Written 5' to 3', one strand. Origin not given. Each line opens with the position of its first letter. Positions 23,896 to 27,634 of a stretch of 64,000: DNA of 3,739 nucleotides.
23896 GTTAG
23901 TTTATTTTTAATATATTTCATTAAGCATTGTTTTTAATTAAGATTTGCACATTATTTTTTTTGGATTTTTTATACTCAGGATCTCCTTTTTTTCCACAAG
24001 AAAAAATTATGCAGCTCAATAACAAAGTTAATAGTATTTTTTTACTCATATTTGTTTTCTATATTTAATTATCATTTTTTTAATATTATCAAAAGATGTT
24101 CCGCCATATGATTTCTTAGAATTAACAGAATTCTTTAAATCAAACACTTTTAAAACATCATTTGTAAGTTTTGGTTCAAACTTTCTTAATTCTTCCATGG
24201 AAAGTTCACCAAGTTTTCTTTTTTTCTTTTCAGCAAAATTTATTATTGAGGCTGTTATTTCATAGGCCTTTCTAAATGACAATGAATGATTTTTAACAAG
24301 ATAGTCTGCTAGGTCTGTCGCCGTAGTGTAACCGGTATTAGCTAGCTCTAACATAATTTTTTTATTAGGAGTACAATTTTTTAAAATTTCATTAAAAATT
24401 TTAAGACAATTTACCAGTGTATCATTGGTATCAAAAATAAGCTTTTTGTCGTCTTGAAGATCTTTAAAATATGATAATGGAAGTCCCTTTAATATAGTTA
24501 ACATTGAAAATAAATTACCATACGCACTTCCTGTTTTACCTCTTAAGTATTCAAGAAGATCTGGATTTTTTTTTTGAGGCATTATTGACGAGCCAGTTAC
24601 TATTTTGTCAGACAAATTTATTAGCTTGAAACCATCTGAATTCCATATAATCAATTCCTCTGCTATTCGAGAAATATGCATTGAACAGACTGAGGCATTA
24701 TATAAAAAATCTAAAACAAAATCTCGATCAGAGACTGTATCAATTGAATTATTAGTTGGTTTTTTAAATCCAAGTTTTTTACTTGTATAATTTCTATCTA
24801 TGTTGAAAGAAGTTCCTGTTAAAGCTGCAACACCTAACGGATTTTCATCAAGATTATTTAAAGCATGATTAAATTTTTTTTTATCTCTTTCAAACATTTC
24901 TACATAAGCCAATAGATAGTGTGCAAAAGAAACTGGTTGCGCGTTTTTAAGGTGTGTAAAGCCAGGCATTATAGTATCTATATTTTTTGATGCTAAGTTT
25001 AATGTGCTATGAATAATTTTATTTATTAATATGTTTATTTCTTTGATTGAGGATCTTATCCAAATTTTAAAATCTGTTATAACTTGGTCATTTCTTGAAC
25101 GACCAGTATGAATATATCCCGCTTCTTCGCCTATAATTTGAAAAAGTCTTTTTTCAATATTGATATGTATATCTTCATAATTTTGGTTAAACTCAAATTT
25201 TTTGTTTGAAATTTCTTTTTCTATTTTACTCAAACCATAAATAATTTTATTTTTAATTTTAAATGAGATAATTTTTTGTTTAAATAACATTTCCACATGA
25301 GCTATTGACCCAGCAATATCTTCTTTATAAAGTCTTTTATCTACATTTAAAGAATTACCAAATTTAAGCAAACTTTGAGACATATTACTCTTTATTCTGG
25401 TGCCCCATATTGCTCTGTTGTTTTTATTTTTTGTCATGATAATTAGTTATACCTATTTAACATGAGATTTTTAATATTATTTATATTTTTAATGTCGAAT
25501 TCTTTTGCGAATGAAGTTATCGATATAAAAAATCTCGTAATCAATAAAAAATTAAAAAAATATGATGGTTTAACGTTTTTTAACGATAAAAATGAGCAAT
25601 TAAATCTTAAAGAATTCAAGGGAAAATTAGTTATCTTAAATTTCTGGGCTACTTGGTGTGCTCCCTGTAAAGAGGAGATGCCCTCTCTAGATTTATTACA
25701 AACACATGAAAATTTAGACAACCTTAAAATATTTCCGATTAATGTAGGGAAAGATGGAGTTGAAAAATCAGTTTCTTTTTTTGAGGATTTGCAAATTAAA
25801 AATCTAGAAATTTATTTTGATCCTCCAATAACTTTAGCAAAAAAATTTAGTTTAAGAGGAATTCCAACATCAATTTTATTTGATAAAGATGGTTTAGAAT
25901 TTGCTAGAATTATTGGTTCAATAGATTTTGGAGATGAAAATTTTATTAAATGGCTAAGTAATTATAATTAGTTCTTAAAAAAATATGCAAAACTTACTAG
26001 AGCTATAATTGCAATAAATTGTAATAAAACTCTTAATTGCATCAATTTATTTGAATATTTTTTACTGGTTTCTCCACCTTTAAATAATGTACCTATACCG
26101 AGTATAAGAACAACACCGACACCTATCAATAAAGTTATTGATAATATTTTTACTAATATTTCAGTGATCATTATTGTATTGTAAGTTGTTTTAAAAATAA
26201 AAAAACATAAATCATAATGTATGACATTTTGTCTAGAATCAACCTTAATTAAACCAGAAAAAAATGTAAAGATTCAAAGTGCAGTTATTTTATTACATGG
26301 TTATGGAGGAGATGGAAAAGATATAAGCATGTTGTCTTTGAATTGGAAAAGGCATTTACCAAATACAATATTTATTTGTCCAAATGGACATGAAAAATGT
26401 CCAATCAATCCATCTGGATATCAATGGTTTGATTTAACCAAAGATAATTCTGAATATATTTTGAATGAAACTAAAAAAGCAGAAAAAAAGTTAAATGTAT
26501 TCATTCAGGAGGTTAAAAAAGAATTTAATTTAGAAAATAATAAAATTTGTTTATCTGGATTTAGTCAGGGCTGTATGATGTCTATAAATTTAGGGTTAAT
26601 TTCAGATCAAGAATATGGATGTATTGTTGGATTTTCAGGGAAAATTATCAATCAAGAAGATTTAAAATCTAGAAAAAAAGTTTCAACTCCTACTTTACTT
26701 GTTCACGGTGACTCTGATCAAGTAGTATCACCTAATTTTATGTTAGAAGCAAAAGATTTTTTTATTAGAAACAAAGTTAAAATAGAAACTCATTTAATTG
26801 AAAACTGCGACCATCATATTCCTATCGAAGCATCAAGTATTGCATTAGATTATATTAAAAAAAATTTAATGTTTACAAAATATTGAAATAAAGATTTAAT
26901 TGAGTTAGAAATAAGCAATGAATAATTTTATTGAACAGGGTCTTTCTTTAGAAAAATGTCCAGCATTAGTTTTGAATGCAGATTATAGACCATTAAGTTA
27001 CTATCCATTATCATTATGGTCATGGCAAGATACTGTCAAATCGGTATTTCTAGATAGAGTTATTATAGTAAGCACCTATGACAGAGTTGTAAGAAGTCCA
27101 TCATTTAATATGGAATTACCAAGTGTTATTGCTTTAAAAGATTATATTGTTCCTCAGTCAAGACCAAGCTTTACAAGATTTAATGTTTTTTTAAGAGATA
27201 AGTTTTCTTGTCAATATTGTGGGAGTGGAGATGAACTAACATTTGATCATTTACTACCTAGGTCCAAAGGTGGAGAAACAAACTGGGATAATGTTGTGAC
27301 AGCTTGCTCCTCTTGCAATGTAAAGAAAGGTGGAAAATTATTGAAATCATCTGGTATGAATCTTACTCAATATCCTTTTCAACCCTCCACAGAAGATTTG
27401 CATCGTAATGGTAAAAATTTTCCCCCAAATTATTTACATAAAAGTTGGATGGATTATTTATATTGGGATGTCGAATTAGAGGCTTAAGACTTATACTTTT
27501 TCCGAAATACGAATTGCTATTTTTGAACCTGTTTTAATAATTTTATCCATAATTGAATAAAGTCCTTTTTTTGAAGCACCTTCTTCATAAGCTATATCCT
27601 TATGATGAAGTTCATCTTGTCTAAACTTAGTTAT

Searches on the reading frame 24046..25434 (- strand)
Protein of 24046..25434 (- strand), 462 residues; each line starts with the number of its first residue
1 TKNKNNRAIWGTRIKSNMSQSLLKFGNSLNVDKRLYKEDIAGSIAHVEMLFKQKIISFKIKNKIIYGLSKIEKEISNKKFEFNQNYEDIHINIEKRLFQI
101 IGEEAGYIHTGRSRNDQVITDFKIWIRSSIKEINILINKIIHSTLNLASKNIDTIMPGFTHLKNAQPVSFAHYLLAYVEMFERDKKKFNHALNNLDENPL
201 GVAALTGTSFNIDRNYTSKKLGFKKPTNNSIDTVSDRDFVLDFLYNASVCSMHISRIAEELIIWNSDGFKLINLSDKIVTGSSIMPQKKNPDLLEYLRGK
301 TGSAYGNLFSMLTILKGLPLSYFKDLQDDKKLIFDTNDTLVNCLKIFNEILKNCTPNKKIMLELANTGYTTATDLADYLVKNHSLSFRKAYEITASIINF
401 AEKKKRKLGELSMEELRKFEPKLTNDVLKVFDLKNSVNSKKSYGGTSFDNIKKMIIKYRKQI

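Call 52: search_protein_families(library=pfam, proteins=[window:24046-25434:-], max_evalue=0.00001)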
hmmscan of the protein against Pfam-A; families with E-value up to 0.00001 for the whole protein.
window:24046-25434:- (462 aa): 2 families
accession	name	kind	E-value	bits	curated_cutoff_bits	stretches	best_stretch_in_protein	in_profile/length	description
PF00206.25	Lyase_1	-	1.1e-64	219.3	27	1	14-306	3-312/312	Lyase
PF14698.11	ASL_C2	-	6.2e-22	78.3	27.3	1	369-438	1-69/69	Argininosuccinate lyase C-terminal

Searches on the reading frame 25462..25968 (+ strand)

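Call 52: search_protein_families(library=pfam, proteins=[window:25462-25968:+], max_evalue=0.00001)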
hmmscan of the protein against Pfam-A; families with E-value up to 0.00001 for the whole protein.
window:25462-25968:+ (169 aa): 5 families
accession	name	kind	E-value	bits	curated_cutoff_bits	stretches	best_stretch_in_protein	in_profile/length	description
PF00578.27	AhpC-TSA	-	1.1e-14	54.9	26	1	41-144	12-119/124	AhpC/TSA family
PF08534.16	Redoxin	-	3.3e-13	50.1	26.6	1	41-144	15-126/148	Redoxin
PF13905.12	Thioredoxin_8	-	1.7e-11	44.7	27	1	54-144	1-92/94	Thioredoxin-like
PF00085.26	Thioredoxin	-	2.5e-09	37.5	23.5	1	51-96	16-59/103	Thioredoxin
PF13098.12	Thioredoxin_2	-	5.4e-07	30.3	27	1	53-165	4-104/104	Thioredoxin-like domain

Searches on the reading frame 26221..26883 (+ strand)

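Call 52: search_protein_families(library=pfam, proteins=[window:26221-26883:+], max_evalue=0.00001)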
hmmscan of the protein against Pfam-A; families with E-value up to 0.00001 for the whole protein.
window:26221-26883:+ (221 aa): 3 families
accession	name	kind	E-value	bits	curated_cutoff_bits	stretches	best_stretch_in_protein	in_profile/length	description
PF02230.22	Abhydrolase_2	-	1.5e-37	130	23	1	14-215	9-216/217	Phospholipase/Carboxylesterase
PF03959.19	FSH1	-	5.1e-10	39.8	21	1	21-205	6-206/211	Serine hydrolase (FSH1)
PF12146.15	Hydrolase_4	-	7.1e-06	25.9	27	0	149-203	185-237/239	Serine aminopeptidase, S33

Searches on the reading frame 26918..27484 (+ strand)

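Call 52: search_protein_families(library=pfam, proteins=[window:26918-27484:+], max_evalue=0.00001)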
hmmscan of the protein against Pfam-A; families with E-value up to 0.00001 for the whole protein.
window:26918-27484:+ (189 aa): 2 families
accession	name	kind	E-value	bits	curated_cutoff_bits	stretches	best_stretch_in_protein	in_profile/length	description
PF01844.29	HNH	-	8.9e-15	55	21.4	1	98-138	1-45/47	HNH endonuclease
PF14279.12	HNH_5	-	1.4e-14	54.2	27.5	1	98-149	1-55/56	HNH endonuclease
